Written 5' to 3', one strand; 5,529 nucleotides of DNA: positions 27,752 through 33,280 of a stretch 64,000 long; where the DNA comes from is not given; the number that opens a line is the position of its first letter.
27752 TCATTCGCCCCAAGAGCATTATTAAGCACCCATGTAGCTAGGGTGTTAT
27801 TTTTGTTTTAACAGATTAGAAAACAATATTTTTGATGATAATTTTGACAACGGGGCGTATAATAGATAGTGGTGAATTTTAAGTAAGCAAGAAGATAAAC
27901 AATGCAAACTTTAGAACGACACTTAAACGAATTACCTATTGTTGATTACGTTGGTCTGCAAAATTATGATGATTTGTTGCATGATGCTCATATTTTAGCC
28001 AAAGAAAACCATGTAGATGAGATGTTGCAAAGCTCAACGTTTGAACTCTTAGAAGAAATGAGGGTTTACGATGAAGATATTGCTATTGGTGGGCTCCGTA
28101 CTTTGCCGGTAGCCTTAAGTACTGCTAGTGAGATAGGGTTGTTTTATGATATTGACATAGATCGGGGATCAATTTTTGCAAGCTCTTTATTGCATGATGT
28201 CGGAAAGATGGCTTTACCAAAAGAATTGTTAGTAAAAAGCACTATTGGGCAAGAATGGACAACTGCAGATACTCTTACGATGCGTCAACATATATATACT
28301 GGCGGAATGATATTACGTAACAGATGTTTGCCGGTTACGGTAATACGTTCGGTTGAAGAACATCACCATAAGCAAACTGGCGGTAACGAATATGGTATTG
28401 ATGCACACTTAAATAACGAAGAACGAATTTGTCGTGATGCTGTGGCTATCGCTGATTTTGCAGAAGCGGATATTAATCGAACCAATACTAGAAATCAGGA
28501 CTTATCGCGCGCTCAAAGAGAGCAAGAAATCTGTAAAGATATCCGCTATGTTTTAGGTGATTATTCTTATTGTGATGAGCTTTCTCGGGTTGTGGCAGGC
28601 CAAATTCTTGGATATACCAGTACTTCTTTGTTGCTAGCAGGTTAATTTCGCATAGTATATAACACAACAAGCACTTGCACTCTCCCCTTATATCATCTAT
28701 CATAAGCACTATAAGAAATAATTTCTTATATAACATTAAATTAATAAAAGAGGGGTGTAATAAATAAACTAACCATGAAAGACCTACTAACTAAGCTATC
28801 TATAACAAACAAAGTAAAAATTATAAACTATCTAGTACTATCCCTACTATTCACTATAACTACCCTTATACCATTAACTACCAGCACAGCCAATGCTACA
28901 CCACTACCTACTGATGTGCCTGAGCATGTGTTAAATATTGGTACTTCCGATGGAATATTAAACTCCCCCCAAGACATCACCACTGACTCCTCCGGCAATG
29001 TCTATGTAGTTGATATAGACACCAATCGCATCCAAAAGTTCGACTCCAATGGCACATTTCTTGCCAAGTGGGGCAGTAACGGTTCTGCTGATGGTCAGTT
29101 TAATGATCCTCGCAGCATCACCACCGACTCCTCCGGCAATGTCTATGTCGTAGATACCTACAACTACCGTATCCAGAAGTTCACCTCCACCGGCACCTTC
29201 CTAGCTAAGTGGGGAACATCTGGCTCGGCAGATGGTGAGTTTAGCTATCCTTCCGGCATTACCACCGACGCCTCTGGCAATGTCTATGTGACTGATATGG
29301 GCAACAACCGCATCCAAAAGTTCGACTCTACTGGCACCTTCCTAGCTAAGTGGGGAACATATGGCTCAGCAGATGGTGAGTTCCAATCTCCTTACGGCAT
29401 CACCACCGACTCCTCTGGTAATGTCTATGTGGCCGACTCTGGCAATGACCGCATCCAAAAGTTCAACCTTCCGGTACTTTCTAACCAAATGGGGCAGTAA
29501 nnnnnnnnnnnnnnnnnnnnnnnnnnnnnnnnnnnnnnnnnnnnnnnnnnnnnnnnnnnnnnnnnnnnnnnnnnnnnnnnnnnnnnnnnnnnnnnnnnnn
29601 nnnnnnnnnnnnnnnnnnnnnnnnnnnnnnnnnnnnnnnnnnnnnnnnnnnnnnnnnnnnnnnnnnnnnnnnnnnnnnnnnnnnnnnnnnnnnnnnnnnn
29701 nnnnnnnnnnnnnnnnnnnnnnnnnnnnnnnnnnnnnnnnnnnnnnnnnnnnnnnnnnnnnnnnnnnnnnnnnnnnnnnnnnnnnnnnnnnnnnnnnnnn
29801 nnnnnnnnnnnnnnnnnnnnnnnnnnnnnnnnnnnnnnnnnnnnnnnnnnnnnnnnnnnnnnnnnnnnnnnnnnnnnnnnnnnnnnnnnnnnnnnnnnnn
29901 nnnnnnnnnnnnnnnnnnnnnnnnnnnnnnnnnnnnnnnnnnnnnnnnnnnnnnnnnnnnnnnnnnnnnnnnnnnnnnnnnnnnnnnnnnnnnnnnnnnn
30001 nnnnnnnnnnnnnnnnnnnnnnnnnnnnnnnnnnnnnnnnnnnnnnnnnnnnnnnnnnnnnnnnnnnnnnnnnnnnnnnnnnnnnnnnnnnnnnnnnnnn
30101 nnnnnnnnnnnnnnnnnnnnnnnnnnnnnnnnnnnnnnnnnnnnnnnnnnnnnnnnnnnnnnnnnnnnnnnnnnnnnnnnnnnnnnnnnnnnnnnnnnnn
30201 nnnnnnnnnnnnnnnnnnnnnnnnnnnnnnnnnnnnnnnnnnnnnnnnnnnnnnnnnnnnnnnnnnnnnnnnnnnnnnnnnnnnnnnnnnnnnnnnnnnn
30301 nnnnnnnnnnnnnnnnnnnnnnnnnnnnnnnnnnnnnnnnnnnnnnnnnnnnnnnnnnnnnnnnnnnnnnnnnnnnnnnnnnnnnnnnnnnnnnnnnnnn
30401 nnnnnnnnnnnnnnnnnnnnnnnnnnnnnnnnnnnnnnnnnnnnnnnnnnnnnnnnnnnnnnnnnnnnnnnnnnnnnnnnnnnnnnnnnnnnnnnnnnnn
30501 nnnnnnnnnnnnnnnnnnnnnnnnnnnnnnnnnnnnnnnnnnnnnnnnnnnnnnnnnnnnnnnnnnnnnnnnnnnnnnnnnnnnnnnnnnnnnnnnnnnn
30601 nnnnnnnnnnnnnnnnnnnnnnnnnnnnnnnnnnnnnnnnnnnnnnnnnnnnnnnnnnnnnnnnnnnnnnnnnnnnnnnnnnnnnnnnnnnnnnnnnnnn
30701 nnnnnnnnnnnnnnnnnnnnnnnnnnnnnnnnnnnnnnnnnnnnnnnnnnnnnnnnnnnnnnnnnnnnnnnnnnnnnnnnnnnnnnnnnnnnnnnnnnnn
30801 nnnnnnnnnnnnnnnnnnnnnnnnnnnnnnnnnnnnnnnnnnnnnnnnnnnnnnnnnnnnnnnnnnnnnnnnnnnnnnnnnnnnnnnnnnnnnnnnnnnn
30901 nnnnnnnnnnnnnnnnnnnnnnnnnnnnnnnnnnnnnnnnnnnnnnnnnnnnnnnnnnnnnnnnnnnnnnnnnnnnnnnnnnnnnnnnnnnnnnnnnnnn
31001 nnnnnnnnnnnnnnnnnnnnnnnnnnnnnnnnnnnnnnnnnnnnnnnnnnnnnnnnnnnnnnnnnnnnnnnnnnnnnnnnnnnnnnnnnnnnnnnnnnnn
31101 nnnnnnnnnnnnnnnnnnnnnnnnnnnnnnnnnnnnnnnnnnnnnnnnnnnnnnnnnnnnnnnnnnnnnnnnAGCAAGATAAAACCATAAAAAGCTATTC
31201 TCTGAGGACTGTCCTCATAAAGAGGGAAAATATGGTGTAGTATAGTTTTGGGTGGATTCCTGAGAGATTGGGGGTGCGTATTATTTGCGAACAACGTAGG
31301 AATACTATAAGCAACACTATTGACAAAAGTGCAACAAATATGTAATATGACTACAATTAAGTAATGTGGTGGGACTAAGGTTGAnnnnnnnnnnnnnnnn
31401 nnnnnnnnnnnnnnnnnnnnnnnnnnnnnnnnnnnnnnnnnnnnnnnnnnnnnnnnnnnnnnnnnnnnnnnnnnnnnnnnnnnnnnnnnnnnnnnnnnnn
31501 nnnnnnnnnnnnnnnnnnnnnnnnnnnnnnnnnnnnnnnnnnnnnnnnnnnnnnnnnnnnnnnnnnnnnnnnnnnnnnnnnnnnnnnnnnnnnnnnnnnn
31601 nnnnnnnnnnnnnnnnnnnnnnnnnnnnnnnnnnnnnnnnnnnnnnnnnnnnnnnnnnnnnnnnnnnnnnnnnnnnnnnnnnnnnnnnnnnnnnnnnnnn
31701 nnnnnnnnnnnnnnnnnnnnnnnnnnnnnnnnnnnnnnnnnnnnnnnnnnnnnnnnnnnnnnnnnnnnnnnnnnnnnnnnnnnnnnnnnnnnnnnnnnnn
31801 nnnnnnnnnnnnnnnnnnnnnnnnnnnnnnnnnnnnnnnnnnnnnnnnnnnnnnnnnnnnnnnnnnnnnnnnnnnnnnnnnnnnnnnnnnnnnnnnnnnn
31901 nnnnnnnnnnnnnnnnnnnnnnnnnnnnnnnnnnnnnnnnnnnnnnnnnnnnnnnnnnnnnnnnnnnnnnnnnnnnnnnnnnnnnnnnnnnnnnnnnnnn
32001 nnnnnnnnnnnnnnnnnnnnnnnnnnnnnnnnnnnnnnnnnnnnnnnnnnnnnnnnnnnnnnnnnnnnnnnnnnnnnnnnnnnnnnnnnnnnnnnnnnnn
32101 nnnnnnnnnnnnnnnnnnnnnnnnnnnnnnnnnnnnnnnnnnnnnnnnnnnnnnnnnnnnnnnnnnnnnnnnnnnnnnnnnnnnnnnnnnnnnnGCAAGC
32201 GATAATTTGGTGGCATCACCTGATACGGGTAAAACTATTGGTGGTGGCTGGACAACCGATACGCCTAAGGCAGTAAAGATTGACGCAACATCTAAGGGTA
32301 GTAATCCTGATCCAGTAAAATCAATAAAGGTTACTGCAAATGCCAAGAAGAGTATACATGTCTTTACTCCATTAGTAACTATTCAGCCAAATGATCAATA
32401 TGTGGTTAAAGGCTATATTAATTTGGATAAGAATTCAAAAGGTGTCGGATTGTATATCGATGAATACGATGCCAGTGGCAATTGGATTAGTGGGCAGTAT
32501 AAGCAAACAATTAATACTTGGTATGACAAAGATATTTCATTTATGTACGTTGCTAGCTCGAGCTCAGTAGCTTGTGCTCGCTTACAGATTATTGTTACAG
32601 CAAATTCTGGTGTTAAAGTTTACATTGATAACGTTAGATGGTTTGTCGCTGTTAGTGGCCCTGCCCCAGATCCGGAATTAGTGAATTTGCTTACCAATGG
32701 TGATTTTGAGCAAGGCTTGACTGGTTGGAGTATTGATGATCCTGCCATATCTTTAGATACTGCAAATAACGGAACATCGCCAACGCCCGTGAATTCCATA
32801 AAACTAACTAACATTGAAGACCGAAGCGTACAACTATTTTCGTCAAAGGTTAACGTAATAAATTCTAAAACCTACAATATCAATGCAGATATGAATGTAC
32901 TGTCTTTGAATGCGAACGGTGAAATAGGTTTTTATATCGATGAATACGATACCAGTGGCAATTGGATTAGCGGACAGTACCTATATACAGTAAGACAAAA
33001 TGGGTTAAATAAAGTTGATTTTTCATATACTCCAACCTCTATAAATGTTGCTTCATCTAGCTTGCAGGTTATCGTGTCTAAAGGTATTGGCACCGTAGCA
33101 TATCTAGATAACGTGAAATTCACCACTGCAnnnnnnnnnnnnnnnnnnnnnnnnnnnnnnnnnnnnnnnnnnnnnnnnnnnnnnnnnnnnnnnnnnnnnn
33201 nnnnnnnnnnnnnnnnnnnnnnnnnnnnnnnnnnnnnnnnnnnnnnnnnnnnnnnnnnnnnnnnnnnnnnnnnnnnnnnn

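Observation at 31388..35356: Deacetylase / micro-LPNTG / sortase / processive GT2 cluster: an ica/pga-like exopolysaccharide module with a sortase embedded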

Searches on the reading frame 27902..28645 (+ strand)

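Call 3: search_protein_families(library=pfam, proteins=[window:27902-28645:+], max_evalue=0.01)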
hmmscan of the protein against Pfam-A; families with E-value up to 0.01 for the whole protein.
window:27902-28645:+ (247 aa): 2 families
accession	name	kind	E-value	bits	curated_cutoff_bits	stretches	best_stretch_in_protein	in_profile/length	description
PF01966.28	HD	-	4.3e-07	30.7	22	1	75-177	16-101/116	HD domain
PF13487.12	HD_5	-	6.3e-06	26.5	27.2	1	91-161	42-112/170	HD domain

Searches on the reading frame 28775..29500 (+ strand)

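Call 3: search_protein_families(library=pfam, proteins=[window:28775-29500:+], max_evalue=0.01)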
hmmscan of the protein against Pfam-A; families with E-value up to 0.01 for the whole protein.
window:28775-29500:+ (241 aa): 14 families
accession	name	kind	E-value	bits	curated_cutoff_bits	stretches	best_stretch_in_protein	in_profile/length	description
PF01436.27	NHL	-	2.7e-35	119.1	20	4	156-183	1-28/28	NHL repeat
PF06739.17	SBBP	-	6.1e-16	58.5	20.5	3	206-220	15-29/38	Beta-propeller repeat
PF25021.1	TEN_NHL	-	3.1e-11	43.3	27.1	0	59-103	138-180/357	Teneurin NHL domain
PF08450.18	SGL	-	7e-11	42.6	26.3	1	122-193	147-220/246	SMP-30/Gluconolactonase/LRE-like region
PF17170.10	DUF5128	-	9.1e-10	38.7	22.9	2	166-232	52-119/321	6-bladed beta-propeller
PF24684.1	Vgb_lyase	-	4e-09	36.1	50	1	64-188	14-128/290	Virginiamycin B lyase family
PF22701.2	Mala_s_1-like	-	8.8e-09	35.8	27.5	1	162-232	93-158/195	Mal s 1 allergenic protein-like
PF13449.12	Phytase-like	-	4.2e-05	24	27.6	0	75-147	31-105/284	Esterase-like activity of phytase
PF24338.1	DUF7506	-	0.00011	22.7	27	0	215-238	62-85/95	Domain of unknown function (DUF7506)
PF23017.2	WIV_2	-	0.0002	21.8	27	0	115-143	45-73/89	Tospovirus NSs-like, WIV_2 domain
PF06977.17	SdiA-regulated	-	0.00059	19.5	21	0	71-127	181-240/249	SdiA-regulated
PF02393.21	US22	-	0.00081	19.9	35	0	147-179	68-101/124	US22 like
PF07494.17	Reg_prop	-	0.0028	18.1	20.4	0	207-221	8-22/24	Two component regulator propeller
PF23409.1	Beta-prop_EML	-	0.0046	16.9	88.2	0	68-89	171-192/267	Echinoderm microtubule-associated protein first beta-propeller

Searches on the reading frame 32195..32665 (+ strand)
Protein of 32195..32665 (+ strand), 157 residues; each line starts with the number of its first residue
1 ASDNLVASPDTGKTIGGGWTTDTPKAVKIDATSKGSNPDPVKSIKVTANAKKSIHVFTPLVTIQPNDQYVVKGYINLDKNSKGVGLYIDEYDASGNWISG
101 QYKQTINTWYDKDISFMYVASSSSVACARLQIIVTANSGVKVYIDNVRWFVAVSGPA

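Call 72: search_protein_families(library=pfam, proteins=[window:32195-32665:+], max_evalue=10)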
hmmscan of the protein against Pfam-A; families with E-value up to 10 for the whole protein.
window:32195-32665:+ (157 aa): 2 families
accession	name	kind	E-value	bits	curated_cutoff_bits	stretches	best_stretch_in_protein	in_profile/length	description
PF18342.7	LytB_SH3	-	0.035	14.6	25.8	1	83-113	7-36/67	Endo-beta-N-acetylglucosaminidase LytB SH3 domain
PF07252.16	DUF1433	-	0.085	13.6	30.8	1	51-82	20-49/88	Protein of unknown function (DUF1433)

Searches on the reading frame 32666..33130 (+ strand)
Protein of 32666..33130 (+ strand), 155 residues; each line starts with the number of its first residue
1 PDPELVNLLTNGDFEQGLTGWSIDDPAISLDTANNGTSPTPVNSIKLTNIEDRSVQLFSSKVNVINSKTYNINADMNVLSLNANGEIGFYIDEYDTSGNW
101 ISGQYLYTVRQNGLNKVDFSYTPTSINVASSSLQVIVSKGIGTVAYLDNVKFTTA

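Call 72: search_protein_families(library=pfam, proteins=[window:32666-33130:+], max_evalue=10)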
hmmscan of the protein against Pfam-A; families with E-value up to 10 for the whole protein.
window:32666-33130:+ (155 aa): 1 family
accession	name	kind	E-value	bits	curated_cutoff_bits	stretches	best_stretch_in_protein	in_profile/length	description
PF02018.23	CBM_4_9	-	6.5e-09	36.7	25.9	1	7-136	2-128/136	Carbohydrate binding domain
